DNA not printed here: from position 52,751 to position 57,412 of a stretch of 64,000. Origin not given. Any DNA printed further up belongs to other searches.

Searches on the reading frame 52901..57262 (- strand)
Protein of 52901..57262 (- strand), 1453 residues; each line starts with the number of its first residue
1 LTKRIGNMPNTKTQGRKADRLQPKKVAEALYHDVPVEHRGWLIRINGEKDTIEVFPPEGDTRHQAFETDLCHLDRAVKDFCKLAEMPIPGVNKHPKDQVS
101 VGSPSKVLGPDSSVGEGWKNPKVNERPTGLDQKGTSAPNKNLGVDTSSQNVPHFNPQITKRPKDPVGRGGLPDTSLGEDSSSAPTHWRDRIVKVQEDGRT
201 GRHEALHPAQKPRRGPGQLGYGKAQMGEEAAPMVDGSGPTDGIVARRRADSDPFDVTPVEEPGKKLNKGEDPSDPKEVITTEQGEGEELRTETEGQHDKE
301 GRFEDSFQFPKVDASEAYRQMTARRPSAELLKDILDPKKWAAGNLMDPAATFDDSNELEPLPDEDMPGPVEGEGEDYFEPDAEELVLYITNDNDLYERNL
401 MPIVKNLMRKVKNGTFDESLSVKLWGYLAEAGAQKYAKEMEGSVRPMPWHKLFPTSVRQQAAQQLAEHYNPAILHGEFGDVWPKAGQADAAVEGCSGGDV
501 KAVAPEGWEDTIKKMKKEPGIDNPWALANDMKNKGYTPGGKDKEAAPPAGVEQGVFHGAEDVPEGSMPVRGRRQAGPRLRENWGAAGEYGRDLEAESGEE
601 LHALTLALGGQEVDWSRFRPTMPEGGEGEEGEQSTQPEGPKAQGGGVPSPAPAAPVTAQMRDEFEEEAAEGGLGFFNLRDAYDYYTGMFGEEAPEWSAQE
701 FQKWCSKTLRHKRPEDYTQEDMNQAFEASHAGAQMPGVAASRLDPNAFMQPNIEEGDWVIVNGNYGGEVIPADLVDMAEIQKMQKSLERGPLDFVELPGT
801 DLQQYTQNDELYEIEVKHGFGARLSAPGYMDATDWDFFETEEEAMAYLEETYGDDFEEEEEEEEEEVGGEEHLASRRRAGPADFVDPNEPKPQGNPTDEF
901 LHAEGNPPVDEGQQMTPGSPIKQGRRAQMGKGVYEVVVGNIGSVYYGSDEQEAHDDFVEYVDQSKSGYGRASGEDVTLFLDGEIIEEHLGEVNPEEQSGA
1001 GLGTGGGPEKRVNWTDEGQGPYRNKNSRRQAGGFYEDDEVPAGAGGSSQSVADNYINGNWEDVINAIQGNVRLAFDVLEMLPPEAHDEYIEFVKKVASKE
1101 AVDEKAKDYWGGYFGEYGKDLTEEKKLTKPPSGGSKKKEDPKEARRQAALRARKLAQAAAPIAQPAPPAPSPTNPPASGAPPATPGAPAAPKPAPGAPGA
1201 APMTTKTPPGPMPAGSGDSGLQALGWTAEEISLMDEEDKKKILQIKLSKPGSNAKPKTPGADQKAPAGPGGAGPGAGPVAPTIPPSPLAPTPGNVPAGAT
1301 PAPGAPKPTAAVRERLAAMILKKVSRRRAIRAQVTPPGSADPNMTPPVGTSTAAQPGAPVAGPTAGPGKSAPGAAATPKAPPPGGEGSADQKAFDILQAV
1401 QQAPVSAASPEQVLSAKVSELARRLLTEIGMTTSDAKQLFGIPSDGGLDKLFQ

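Call 11: search_protein_families(library=pfam, proteins=[window:52901-57262:-], max_evalue=0.01)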
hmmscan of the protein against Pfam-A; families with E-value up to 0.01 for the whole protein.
window:52901-57262:- (1453 aa): 0 families

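Call 16: search_protein_families(library=phrogs, proteins=[window:52901-57262:-], max_evalue=0.001)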
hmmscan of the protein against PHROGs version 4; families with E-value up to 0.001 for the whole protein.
window:52901-57262:- (1453 aa): 0 families

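Call 41: search_dna_similar(query=window:52901-57262:-, collection=phages, mode=protein, max_rows=15, max_evalue=0.001)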
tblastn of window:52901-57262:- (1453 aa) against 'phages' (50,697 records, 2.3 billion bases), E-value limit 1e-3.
Records with a match: 4; places in all: 4; records where one place covers at least 80% of the query: 0.
Best place of each record, by identity: <60% 4.
By first word of the organism name: Burkholderia 4.
By host as written in the record: Burkholderia cenocepacia 4.
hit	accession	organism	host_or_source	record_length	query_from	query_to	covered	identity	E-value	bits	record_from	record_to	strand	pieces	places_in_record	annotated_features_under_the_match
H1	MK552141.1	Burkholderia phage BcepSauron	Burkholderia cenocepacia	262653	934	991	4%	48.3%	8e-6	57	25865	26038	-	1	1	hypothetical protein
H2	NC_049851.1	Burkholderia phage BcepSauron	Burkholderia cenocepacia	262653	934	991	4%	48.3%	8e-6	57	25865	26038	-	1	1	hypothetical protein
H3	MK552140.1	Burkholderia phage BcepSaruman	Burkholderia cenocepacia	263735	934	991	4%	46.6%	3e-5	55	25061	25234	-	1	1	hypothetical protein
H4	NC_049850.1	Burkholderia phage BcepSaruman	Burkholderia cenocepacia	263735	934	991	4%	46.6%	3e-5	55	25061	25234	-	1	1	hypothetical protein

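Call 44: search_solved_structures(query=window:52901-57262:-, max_evalue=0.1)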
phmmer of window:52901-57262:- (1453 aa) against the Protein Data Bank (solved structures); distinct sequences matched with E-value up to 0.1: 0.
